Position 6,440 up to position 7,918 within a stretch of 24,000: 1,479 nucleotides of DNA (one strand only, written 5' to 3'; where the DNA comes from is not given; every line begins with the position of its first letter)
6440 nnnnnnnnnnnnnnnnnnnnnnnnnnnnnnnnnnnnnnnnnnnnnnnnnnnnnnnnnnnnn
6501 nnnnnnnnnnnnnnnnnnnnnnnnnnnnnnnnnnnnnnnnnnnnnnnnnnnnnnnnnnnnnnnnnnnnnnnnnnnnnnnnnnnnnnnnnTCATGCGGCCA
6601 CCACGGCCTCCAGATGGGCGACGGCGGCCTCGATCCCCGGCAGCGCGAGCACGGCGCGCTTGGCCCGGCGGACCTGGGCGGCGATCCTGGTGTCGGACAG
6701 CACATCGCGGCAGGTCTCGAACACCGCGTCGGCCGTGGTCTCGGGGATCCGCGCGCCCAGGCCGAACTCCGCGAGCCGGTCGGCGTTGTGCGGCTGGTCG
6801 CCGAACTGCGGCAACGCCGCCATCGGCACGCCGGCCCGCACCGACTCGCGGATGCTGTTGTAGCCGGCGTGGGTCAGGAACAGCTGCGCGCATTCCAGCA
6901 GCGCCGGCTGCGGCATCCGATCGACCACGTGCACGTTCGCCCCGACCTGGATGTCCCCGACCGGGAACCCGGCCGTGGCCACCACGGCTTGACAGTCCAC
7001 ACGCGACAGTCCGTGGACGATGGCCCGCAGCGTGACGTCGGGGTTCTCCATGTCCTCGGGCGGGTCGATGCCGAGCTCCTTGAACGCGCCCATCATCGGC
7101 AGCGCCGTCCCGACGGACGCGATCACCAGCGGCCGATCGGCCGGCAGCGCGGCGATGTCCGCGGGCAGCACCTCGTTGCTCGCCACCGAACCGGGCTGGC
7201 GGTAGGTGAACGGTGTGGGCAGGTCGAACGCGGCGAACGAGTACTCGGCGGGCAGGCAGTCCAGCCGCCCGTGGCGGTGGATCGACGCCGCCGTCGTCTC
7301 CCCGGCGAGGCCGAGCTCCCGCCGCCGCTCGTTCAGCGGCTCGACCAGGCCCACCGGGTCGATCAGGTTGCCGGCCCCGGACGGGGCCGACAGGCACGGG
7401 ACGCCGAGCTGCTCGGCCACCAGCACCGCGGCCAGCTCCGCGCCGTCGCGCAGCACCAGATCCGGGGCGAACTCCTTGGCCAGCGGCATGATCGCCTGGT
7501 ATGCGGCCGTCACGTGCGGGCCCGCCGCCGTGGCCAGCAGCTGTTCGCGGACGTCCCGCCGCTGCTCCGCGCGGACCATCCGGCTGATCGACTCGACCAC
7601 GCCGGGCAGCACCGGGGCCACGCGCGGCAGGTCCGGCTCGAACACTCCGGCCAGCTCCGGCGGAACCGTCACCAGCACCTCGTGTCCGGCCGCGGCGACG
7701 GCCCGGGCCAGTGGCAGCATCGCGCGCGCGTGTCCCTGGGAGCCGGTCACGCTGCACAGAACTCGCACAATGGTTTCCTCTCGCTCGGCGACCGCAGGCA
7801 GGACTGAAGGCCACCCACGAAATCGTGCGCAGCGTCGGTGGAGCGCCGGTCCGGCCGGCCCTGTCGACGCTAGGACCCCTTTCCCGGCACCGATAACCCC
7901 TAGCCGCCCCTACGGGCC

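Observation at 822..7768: Self-contained two-gene operon: UGT-like glycosyltransferase plus a stand-alone single-module PKS ending in a TE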

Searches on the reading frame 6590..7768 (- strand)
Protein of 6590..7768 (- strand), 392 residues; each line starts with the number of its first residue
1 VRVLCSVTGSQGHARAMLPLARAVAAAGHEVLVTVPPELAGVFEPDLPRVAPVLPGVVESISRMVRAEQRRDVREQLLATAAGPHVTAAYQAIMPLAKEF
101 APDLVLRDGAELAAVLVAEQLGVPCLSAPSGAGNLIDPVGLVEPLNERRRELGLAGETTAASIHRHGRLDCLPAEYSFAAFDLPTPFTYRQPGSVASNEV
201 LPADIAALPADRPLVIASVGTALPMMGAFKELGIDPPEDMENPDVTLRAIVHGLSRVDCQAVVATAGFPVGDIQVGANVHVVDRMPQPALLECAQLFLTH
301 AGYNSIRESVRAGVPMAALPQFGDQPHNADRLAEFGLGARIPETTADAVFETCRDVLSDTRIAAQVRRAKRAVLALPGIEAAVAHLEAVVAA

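Call 9: search_protein_families(library=pfam, proteins=[window:6590-7768:-])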
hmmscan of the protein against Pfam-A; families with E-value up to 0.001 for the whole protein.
window:6590-7768:- (392 aa): 4 families
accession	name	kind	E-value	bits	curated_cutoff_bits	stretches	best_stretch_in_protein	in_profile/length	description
PF00201.24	UDPGT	-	3.5e-14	53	19.5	1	274-341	319-388/499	UDP-glucoronosyl and UDP-glucosyl transferase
PF06722.18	EryCIII-like_C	-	4.8e-12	46.5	31.7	1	252-386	5-142/145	Erythromycin biosynthesis protein CIII-like, C-terminal domain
PF04101.22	Glyco_tran_28_C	-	0.00031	21.3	22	1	288-361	66-145/166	Glycosyltransferase family 28 C-terminal domain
PF21036.3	EryCIII-like_N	-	0.00046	20.4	27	0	23-131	2-128/216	Erythromycin biosynthesis protein CIII-like, N-terminal domain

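Call 12: search_protein_families(library=ncbifam, proteins=[window:6590-7768:-], max_evalue=0.01)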
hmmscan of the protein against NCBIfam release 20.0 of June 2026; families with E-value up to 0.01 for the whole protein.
window:6590-7768:- (392 aa): 7 families
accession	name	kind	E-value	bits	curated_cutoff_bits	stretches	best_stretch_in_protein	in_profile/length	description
TIGR01426.2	MGT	subfamily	2.7e-27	95.8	260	1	247-391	244-392/393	macrolide family glycosyltransferase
TIGR04516.1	glycosyl_450act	subfamily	7.8e-21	74.6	440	2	232-391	253-415/418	activator-dependent family glycosyltransferase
NF033129.1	macro_glyco_Mgt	subfamily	1.5e-17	63.7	700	1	274-388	274-390/393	macrolide-inactivating glycosyltransferase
NF000362.1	self_GT_OleI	exception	6.2e-15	55.3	700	1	270-391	298-421/424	OleI family self-immunity macrolide glycosyltransferase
NF000354.1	glycotrans_Rgt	equivalog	2.5e-06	26.9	800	1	223-374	241-383/411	rifamycin-inactivating glycosyltransferase Rgt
TIGR00661.1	MJ1255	subfamily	0.00055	19.3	195.9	0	288-342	242-298/321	MJ1255/VC2487 family glycosyltransferase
TIGR01133.1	murG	equivalog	0.0012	17.9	250.25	1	288-368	250-339/353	undecaprenyldiphospho-muramoylpentapeptide beta-N-acetylglucosaminyltransferase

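Call 15: find_related_loci(query=window:6590-7768:-, collection=genome_contigs, flank=10000)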
Query window:6590-7768:- (392 aa) in genome_contigs; peptide patterns used: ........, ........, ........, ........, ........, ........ (x = any residue, [..] = any of these).
114 stretches matched a pattern; 2 encode a relative of the query (tblastn E <= 1e-3); 2 distinct loci.
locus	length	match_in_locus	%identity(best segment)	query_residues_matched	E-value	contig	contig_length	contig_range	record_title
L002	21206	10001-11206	52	1-390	3e-133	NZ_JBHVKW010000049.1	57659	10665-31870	Amycolatopsis sp. NPDC057786 NPDC057786_383_E4.ctg-0049, whole genome shotgun sequence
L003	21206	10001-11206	52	1-390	1e-130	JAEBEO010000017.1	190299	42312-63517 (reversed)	UNVERIFIED_CONTAM: Amycolatopsis sp. cmx-4-19 cmx-4-19_NODE_17_length_190299_cov_38.541778, whole genome shotgun sequenc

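Call 18: search_protein_families(library=pfam, proteins=[L002:1713-7847:+, L002:8691-9989:+, L002:23-1789:+, L002:11980-13248:+, L002:13115-14503:+, L002:14793-16550:+, L002:16844-18241:+, L002:18259-20079:-, L002:20151-21137:-], max_evalue=0.00001)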
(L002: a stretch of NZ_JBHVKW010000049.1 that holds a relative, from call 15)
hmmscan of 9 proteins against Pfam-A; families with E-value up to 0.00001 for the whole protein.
L002:1713-7847:+ (2044 aa): 16 families
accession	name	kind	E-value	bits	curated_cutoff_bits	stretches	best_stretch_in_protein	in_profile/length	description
PF00698.26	Acyl_transf_1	-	2.7e-85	287.1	32.7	1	585-901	2-317/319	Acyl transferase domain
PF00109.32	ketoacyl-synt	-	1.9e-80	270.5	20.8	1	69-306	2-252/252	Beta-ketoacyl synthase, N-terminal domain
PF08659.16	KR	-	8.4e-60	202.2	22.6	1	1415-1592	1-180/180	KR domain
PF02801.28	Ketoacyl-synt_C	-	7.1e-43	145.8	20.8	1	314-431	1-118/119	Beta-ketoacyl synthase, C-terminal domain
PF21089.3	PKS_DH_N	-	5.3e-28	97.4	27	1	949-1049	1-103/103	Polyketide synthase dehydratase domain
PF14765.12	PS-DH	-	1.6e-27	96.5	23.7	1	1076-1223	7-165/166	Polyketide synthase dehydratase N-terminal domain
PF00975.26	Thioesterase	-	1.1e-20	75.3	26.4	1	1832-2041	2-225/226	Thioesterase domain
PF22953.2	SpnB_Rossmann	-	5.9e-18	66.1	27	1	1265-1396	42-169/170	Polyketide synthase extender module SpnB, Rossmann fold domain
PF00550.31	PP-binding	-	1e-15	58.1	20.8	1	1695-1761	2-67/67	Phosphopantetheine attachment site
PF16197.11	KAsynt_C_assoc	-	2.1e-15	57.5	33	1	434-549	1-111/111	Ketoacyl-synthetase C-terminal extension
PF00106.31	adh_short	-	6.6e-12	45.8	26.6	1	1416-1571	2-159/195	short chain dehydrogenase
PF22621.2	CurL-like_PKS_C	-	1.8e-11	44.2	27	1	499-560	3-64/64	CurL-like, PKS C-terminal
PF22336.2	RhiE-like_linker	-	2e-08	34.5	27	1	500-565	1-65/67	RhiE-like, KS-MAT linker domain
PF08990.16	Docking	-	1.4e-07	31.5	20.9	1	37-64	1-28/29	Erythronolide synthase docking domain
PF01370.27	Epimerase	-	5e-07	29.8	20.9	1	1417-1558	1-124/240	NAD dependent epimerase/dehydratase family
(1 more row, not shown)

L002:8691-9989:+ (432 aa): 2 families
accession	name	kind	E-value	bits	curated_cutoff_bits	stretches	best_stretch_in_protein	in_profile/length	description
PF00107.32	ADH_zinc_N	-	1.4e-17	64.3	31.8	1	227-378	1-128/129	Zinc-binding dehydrogenase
PF08240.17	ADH_N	-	2.5e-13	50.6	23.5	1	61-183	1-103/104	Alcohol dehydrogenase GroES-like domain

L002:23-1789:+ (588 aa): 5 families
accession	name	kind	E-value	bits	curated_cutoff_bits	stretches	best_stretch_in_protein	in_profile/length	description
PF08659.16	KR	-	1.8e-58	197.9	22.6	1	168-342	1-179/180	KR domain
PF00550.31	PP-binding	-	3.9e-15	56.3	20.8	1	445-511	2-67/67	Phosphopantetheine attachment site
PF22953.2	SpnB_Rossmann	-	1.1e-14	55.4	27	1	59-152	75-169/170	Polyketide synthase extender module SpnB, Rossmann fold domain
PF01370.27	Epimerase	-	1.7e-09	37.9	20.9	1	170-309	1-124/240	NAD dependent epimerase/dehydratase family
PF00106.31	adh_short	-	4.4e-08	33.3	26.6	1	169-322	2-159/195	short chain dehydrogenase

L002:11980-13248:+ (422 aa): 4 families
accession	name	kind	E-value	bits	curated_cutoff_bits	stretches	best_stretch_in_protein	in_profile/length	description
PF03721.20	UDPG_MGDP_dh_N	-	7.8e-37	127.1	27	1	12-186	2-182/187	UDP-glucose/GDP-mannose dehydrogenase family, NAD binding domain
PF00984.24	UDPG_MGDP_dh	-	8e-29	100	25.4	1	204-295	1-93/94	UDP-glucose/GDP-mannose dehydrogenase family, central domain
PF03720.21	UDPG_MGDP_dh_C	-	3.4e-19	69.6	30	1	322-398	1-79/103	UDP-glucose/GDP-mannose dehydrogenase family, UDP binding domain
PF03446.21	NAD_binding_2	-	1.1e-06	29.2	21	1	12-137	1-105/161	NAD binding domain of 6-phosphogluconate dehydrogenase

L002:13115-14503:+ (462 aa): 2 families
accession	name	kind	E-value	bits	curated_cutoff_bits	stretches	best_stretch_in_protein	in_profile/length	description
PF06722.18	EryCIII-like_C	-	6.4e-12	46.1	31.7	1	339-458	26-145/145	Erythromycin biosynthesis protein CIII-like, C-terminal domain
PF00201.24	UDPGT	-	1.8e-11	44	19.5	1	322-406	300-384/499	UDP-glucoronosyl and UDP-glucosyl transferase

L002:14793-16550:+ (585 aa): 2 families
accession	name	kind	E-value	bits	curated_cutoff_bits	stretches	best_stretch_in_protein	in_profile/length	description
PF07690.21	MFS_1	-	3.2e-54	184.6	33.4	1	27-425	1-346/347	Major Facilitator Superfamily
PF00083.30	Sugar_tr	-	2.9e-13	49.9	22.3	1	56-198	46-188/452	Sugar (and other) transporter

L002:16844-18241:+ (465 aa): 1 family
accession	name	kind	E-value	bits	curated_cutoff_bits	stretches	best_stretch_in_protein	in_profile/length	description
PF07730.19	HisKA_3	-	1.5e-12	48.3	24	1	269-335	1-66/68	Histidine kinase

L002:18259-20079:- (606 aa): 2 families
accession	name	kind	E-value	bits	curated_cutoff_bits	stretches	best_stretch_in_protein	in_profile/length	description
PF20703.3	nSTAND1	-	6.3e-83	279.9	27.1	1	132-533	1-378/379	Novel STAND NTPase 1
PF13191.12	AAA_16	-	8.2e-10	39.9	32.6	1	148-274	3-145/167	AAA ATPase domain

L002:20151-21137:- (328 aa): 0 families
